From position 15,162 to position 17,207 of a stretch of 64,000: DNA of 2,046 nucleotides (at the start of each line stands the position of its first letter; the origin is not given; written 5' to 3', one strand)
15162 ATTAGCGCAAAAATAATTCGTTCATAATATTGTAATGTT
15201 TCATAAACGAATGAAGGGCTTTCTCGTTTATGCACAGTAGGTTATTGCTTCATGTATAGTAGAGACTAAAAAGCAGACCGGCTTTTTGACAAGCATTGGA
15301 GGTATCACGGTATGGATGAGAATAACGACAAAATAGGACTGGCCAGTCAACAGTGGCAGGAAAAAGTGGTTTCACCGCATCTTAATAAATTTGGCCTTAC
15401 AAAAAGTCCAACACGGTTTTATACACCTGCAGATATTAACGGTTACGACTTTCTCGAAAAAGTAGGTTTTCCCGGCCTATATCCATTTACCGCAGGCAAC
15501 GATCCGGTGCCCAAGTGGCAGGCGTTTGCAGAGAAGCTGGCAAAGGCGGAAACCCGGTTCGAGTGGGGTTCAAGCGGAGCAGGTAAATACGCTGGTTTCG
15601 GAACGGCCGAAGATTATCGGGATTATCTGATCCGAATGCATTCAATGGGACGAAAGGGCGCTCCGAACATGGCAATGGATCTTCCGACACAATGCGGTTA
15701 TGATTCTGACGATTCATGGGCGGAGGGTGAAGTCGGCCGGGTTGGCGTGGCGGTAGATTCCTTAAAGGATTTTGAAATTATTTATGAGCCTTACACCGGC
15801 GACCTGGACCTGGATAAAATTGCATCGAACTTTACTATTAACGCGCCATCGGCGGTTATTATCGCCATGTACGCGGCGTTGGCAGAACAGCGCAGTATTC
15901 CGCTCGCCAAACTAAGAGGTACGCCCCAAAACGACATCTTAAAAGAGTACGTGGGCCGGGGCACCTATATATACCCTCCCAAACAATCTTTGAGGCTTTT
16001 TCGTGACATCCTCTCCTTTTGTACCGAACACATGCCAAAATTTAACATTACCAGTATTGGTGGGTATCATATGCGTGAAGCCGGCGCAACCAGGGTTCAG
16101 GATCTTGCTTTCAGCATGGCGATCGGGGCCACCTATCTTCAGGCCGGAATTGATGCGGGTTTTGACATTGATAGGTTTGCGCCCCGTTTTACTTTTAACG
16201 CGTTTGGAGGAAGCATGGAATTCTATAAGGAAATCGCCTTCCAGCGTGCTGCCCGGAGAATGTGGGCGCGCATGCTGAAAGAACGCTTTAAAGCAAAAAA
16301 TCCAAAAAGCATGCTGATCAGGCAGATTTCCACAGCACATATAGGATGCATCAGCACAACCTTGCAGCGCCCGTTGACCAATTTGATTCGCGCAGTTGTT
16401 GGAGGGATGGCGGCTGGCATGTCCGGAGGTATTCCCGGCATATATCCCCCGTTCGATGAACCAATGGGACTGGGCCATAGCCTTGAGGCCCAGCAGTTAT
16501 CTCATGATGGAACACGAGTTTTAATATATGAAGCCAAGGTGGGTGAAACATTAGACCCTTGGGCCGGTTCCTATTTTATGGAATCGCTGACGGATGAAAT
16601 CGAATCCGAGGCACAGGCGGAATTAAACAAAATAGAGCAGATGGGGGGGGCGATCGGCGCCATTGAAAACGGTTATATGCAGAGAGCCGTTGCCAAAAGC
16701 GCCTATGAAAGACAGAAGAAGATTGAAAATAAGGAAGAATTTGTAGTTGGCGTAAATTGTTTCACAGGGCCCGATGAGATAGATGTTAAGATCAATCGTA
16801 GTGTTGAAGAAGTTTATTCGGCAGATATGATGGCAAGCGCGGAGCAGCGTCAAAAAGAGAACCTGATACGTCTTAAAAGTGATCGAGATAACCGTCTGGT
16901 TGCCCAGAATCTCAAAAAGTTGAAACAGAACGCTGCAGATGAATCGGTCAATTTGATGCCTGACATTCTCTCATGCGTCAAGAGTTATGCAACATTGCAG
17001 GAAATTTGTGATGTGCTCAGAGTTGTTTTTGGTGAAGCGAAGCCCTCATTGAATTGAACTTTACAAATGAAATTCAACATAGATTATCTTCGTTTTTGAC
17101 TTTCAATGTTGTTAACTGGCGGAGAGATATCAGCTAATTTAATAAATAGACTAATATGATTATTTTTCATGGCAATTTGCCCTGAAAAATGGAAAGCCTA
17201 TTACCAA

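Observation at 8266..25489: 17-kb TetR / TRAP / CoA-ligase / split B12-mutase / PrpD / beta-oxidation cluster with no acyl-CoA dehydrogenase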

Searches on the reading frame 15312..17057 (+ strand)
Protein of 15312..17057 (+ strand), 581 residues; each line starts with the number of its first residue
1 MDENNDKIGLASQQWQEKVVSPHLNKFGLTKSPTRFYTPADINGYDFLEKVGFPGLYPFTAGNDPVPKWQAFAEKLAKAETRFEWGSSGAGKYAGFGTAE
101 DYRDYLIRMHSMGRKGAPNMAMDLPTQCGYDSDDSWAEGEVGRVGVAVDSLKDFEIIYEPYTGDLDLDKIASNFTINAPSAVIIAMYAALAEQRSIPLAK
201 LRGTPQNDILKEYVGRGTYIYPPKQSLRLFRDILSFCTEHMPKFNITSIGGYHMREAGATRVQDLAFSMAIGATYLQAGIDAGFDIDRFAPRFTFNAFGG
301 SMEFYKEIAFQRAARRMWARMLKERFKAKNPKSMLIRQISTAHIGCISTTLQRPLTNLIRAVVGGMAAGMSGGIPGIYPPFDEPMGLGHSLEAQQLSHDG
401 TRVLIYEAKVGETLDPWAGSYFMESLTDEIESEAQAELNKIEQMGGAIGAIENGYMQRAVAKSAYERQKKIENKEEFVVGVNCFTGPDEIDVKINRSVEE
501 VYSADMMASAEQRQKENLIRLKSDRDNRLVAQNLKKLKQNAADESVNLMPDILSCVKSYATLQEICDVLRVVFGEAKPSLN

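Call 3: search_protein_families(library=pfam, proteins=[window:15312-17057:+])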
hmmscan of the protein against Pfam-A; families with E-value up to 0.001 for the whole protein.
window:15312-17057:+ (581 aa): 1 family
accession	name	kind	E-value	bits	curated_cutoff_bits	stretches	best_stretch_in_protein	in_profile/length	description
PF01642.28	MM_CoA_mutase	-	9.8e-139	463.6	22.1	1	35-574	10-512/512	Methylmalonyl-CoA mutase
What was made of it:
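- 15312..17057 (+): B12-dependent acyl-CoA mutase, large (substrate-binding) subunit, of the ass-associated clade. PF01642, 464 bits (call 3).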

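Call 5: search_protein_families(library=ncbifam, proteins=[window:15312-17057:+], max_evalue=0.00001)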
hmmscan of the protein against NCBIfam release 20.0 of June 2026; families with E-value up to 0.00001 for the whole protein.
window:15312-17057:+ (581 aa): 4 families
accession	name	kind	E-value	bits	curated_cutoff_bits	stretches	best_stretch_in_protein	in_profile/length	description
TIGR00641.1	acid_CoA_mut_N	subfamily_domain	8.1e-145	483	303.8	1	34-576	10-522/528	methylmalonyl-CoA mutase N-terminal domain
NF006944.0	PRK09426.1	equivalog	7.1e-119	397.8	876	1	91-576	84-551/721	methylmalonyl-CoA mutase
NF045497.1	IsobCoAmut_IcmF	equivalog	2.2e-46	158.2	1500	1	194-575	701-1071/1076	fused isobutyryl-CoA mutase/GTPase IcmF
TIGR00642.1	mmCoA_mut_beta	equivalog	3.3e-38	131.3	617.25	1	236-486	206-452/620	methylmalonyl-CoA mutase small subunit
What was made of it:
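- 15312..17057 (+): MCM equivalog model: 398 bits against a cut-off of 876 (call 5).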

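Call 8: find_encoding_contigs(protein=window:15312-17057:+, flank=10000, max_places=6)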
Protein window:15312-17057:+ (581 aa): 1 contig read that carries it; 1 place shown.
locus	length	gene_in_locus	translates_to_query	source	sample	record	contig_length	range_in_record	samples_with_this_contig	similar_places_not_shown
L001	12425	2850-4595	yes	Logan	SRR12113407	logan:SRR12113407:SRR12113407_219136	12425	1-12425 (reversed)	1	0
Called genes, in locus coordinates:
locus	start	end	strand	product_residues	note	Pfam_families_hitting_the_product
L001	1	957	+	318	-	?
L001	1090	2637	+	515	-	PF00501:AMP-binding, PF13193:AMP-binding_C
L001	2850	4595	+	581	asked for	PF01642:MM_CoA_mutase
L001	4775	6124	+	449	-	PF03972:MmgE_PrpD_N, PF19305:MmgE_PrpD_C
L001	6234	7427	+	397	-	PF00108:Thiolase_N, PF00109:ketoacyl-synt (weak), PF02803:Thiolase_C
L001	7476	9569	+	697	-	PF00378:ECH_1, PF16113:ECH_2, PF02737:3HCDH_N, PF00725:3HCDH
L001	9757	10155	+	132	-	PF02310:B12-binding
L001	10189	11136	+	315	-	PF03060:NMO, PF00478:IMPDH (weak)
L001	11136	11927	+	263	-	PF00378:ECH_1, PF16113:ECH_2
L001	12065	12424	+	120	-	?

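Call 9: find_homologous_proteins(query=window:15312-17057:+, max_evalue=1e-50)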
Query window:15312-17057:+ (581 aa): 7998 proteins with E <= 1e-50 among 8000 candidates; the best 120 are listed.
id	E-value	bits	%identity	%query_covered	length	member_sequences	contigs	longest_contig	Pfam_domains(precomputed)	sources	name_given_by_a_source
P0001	0.0e+0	1329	100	100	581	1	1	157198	PF01642.29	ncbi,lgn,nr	ncbi:MAG: methylmalonyl-CoA mutase [Deltaproteobacteria bacterium]|nr:methylmalonyl-CoA mutase [Delt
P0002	0.0e+0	1254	94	100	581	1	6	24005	PF01642.29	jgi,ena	jgi:methylmalonyl-CoA mutase N-terminal domain/subunit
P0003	0.0e+0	1248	93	100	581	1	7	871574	PF01642.29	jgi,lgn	jgi:methylmalonyl-CoA mutase N-terminal domain/subunit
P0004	0.0e+0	1228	93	99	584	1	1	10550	PF01642.29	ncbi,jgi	jgi:methylmalonyl-CoA mutase N-terminal domain/subunit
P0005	0.0e+0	1153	85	99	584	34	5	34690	PF01642.29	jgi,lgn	jgi:methylmalonyl-CoA mutase N-terminal domain/subunit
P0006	0.0e+0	1151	85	100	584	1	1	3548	PF01642.29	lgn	-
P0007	0.0e+0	1133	84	99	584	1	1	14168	PF01642.29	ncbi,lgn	-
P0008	0.0e+0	1062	79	97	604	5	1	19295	PF01642.29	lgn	-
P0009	0.0e+0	1055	78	99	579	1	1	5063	PF01642.29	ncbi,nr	ncbi:MAG: methylmalonyl-CoA mutase [Desulfosarcina sp.]|nr:methylmalonyl-CoA mutase [Desulfobacteral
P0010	0.0e+0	1045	78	97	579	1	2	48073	PF01642.29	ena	-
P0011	0.0e+0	1022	75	99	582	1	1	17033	PF01642.29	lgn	-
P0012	0.0e+0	1019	75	100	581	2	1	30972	PF01642.29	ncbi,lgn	-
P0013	0.0e+0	1015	76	97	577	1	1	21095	PF01642.29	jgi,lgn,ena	-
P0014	0.0e+0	1014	75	99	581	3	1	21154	PF01642.29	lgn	-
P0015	0.0e+0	1010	74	99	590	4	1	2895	PF01642.29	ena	-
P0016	1.9e-297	1005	76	97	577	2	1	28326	PF01642.29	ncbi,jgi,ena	-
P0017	2.3e-297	1005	74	100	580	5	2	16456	PF01642.29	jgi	jgi:methylmalonyl-CoA mutase N-terminal domain/subunit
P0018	8.6e-297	1003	73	99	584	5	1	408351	PF01642.29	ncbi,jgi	ncbi:methylmalonyl-CoA mutase family protein [Desulfothermus naphthae]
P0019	1.3e-296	1003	74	100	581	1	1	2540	PF01642.29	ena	-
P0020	3.5e-296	1001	74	100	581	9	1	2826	PF01642.29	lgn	-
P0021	1.1e-295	1000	74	99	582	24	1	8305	PF01642.29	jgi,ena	-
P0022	1.1e-295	1000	74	100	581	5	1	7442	PF01642.29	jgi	jgi:methylmalonyl-CoA mutase N-terminal domain/subunit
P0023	4.4e-295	997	73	100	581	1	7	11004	PF01642.29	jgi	jgi:methylmalonyl-CoA mutase N-terminal domain/subunit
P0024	2.2e-294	995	73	100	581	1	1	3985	PF01642.29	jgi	jgi:methylmalonyl-CoA mutase N-terminal domain/subunit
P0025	6.1e-292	987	72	99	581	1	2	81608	PF01642.29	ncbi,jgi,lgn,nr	ncbi:MAG: methylmalonyl-CoA mutase family protein [Desulfatiglans sp.]|jgi:methylmalonyl-CoA mutase 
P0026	8.4e-292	987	72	100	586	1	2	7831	PF01642.29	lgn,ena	-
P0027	2.3e-291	985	73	100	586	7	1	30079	PF01642.29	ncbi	-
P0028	4.7e-291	984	73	98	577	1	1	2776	PF01642.29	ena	-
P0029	1.3e-289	979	73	100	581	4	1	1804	PF01642.29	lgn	-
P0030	2.3e-289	979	72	100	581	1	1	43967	PF01642.29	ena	-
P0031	7.1e-289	977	72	100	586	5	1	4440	PF01642.29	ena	-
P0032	1.4e-288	976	71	100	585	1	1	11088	PF01642.29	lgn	-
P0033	1.4e-288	976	72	99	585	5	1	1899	PF01642.29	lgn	-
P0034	1.9e-288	976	72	99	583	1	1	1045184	PF01642.29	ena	-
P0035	4.7e-288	974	72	99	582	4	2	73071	PF01642.29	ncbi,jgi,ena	-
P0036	6.1e-288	974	72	100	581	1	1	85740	PF01642.29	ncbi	-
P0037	3.9e-287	971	72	99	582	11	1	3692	PF01642.29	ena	-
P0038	5.3e-287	971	72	99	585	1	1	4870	PF01642.29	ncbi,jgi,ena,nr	ncbi:MAG TPA: methylmalonyl-CoA mutase [Deltaproteobacteria bacterium]|nr:methylmalonyl-CoA mutase [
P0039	5.7e-286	967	93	77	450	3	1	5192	PF01642.29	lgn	-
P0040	4.1e-285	965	70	99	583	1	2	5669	PF01642.29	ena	-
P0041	6.5e-285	964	71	100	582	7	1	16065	PF01642.29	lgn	-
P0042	2.6e-284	962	71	99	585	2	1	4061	PF01642.29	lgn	-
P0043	3.4e-284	962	72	100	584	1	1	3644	PF01642.29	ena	-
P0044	6.9e-284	961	72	99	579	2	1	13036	PF01642.29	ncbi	-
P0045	2.0e-283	959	72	99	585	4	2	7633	PF01642.29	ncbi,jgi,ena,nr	ncbi:MAG: methylmalonyl-CoA mutase [Syntrophobacterales bacterium]|nr:methylmalonyl-CoA mutase [Synt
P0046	1.4e-282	956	70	100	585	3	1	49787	PF01642.29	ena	-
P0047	2.1e-282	956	71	100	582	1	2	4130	PF01642.29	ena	-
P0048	2.8e-282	955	69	100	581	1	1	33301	PF01642.29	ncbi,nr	ncbi:MAG: methylmalonyl-CoA mutase family protein [Desulfomonilaceae bacterium]|nr:methylmalonyl-CoA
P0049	1.5e-281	953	70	100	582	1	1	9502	PF01642.29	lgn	-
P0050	2.8e-281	952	71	99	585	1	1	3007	PF01642.29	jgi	-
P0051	3.9e-281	951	70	100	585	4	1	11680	PF01642.29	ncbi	-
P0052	4.3e-281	951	71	99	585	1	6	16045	PF01642.29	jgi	jgi:methylmalonyl-CoA mutase N-terminal domain/subunit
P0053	3.6e-280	948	70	100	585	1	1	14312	PF01642.29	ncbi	-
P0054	4.5e-280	948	71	99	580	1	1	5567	PF01642.29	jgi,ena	-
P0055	9.1e-280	947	71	99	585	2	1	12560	PF01642.29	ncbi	-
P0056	1.0e-279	947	70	100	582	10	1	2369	PF01642.29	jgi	-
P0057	1.2e-279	947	70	100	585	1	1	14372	PF01642.29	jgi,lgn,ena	-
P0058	3.4e-279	945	68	100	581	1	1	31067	PF01642.29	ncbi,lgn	-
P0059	3.9e-279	945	71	99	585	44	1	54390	PF01642.29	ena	-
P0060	6.9e-279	944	69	100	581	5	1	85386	PF01642.29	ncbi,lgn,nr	ncbi:MAG: methylmalonyl-CoA mutase [Desulfomonile tiedjei]|nr:methylmalonyl-CoA mutase [Desulfomonil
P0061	1.8e-278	943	68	100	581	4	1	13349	PF01642.29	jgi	jgi:methylmalonyl-CoA mutase N-terminal domain/subunit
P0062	3.1e-278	942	69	100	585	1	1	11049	PF01642.29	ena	-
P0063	3.3e-278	942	71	99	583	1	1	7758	PF01642.29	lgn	-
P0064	3.7e-278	942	71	97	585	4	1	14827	PF01642.29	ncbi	-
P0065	1.1e-277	940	71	99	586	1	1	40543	PF01642.29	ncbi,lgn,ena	-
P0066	2.4e-277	939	71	98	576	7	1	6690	PF01642.29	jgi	-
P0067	5.2e-277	938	70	99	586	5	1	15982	PF01642.29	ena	-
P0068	6.7e-277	937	68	99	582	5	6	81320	PF01642.29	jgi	jgi:methylmalonyl-CoA mutase N-terminal domain/subunit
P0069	1.0e-276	937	70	99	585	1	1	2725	PF01642.29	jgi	jgi:methylmalonyl-CoA mutase N-terminal domain/subunit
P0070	1.2e-276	937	67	99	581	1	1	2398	PF01642.29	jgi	jgi:methylmalonyl-CoA mutase, N-terminal domain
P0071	2.1e-276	936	69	99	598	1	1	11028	PF01642.29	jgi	jgi:methylmalonyl-CoA mutase N-terminal domain/subunit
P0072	2.8e-276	935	70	97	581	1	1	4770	PF01642.29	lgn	-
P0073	3.1e-276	935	69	100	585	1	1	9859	PF01642.29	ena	-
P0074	6.8e-276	934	70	99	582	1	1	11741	PF01642.29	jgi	jgi:methylmalonyl-CoA mutase, N-terminal domain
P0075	6.9e-276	934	70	99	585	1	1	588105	PF01642.29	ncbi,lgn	-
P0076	7.2e-276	934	70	99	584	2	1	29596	PF01642.29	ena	-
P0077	1.0e-275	934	70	99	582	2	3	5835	PF01642.29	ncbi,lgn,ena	-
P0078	4.3e-275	932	69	99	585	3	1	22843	PF01642.29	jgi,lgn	jgi:methylmalonyl-CoA mutase N-terminal domain/subunit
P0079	1.3e-274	930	69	99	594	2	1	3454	PF01642.29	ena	-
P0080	2.6e-274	929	69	99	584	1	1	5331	PF01642.29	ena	-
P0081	6.2e-274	928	69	99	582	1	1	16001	PF01642.29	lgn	-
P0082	6.9e-274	928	70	99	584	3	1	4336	PF01642.29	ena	-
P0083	8.0e-274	927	69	99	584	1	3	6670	PF01642.29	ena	-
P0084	8.1e-274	927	70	98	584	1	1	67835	PF01642.29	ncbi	ncbi:MAG: methylmalonyl-CoA mutase family protein [bacterium]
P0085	3.8e-272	922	69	99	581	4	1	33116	PF01642.29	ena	-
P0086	8.8e-272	921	68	99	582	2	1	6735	PF01642.29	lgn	-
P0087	4.0e-271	918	69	99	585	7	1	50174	PF01642.29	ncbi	ncbi:MAG: methylmalonyl-CoA mutase family protein [Desulfobacterales bacterium]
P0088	1.0e-270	917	70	99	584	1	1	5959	PF01642.29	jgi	-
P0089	1.5e-270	917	68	100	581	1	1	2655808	PF01642.29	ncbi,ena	-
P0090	1.6e-270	916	69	99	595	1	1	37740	PF01642.29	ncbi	-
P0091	2.5e-270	916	68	98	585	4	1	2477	PF01642.29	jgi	jgi:methylmalonyl-CoA mutase, N-terminal domain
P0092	2.7e-270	916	69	99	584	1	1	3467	PF01642.29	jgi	-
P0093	3.8e-270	915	68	99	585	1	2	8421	PF01642.29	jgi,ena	-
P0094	4.0e-270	915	68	99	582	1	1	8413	PF01642.29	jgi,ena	-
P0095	6.1e-270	915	68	99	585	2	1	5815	PF01642.29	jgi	-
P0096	8.0e-270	914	69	99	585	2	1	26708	PF01642.29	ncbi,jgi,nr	ncbi:MAG: methylmalonyl-CoA mutase family protein [Desulfobacteraceae bacterium]|jgi:methylmalonyl-C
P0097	1.0e-269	914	69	99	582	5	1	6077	PF01642.29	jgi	jgi:methylmalonyl-CoA mutase N-terminal domain/subunit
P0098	1.1e-269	914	68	99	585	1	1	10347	PF01642.29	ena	-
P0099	2.4e-269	913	68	99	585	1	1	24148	PF01642.29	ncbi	-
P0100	3.5e-269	912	68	99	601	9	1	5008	PF01642.29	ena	-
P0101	3.7e-269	912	69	98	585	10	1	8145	PF01642.29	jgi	-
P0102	5.0e-269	911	68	99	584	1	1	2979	PF01642.29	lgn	-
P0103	7.5e-269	911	69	99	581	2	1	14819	PF01642.29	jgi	jgi:methylmalonyl-CoA mutase N-terminal domain/subunit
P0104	7.5e-269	911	68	99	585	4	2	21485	PF01642.29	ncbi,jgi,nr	ncbi:MAG: methylmalonyl-CoA mutase family protein [Desulfobacterales bacterium]|jgi:methylmalonyl-Co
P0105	8.7e-269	911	69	99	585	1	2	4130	PF01642.29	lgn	-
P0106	9.1e-269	911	67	99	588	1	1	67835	PF01642.29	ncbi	ncbi:MAG: methylmalonyl-CoA mutase family protein [bacterium]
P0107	1.0e-268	911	69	98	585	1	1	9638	PF01642.29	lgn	-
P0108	1.2e-268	910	68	99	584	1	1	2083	PF01642.29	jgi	jgi:methylmalonyl-CoA mutase N-terminal domain/subunit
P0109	1.3e-268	910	68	98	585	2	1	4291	PF01642.29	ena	-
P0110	1.7e-268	910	69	99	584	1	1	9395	PF01642.29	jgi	-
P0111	2.1e-268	909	68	99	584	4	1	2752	PF01642.29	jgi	-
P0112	3.4e-268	909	67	99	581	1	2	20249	PF01642.29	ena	-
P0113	4.3e-268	908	68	99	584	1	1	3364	PF01642.29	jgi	-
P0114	4.4e-268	908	68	99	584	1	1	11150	PF01642.29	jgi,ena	-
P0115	4.4e-268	908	67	99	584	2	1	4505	PF01642.29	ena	-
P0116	6.1e-268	908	68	99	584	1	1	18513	PF01642.29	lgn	-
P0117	7.7e-268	908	68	99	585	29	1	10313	PF01642.29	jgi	-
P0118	1.1e-267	907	68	99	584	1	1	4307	PF01642.29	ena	-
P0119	2.5e-267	906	68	99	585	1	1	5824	PF01642.29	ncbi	-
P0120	2.7e-267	906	67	99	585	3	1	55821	PF01642.29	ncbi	-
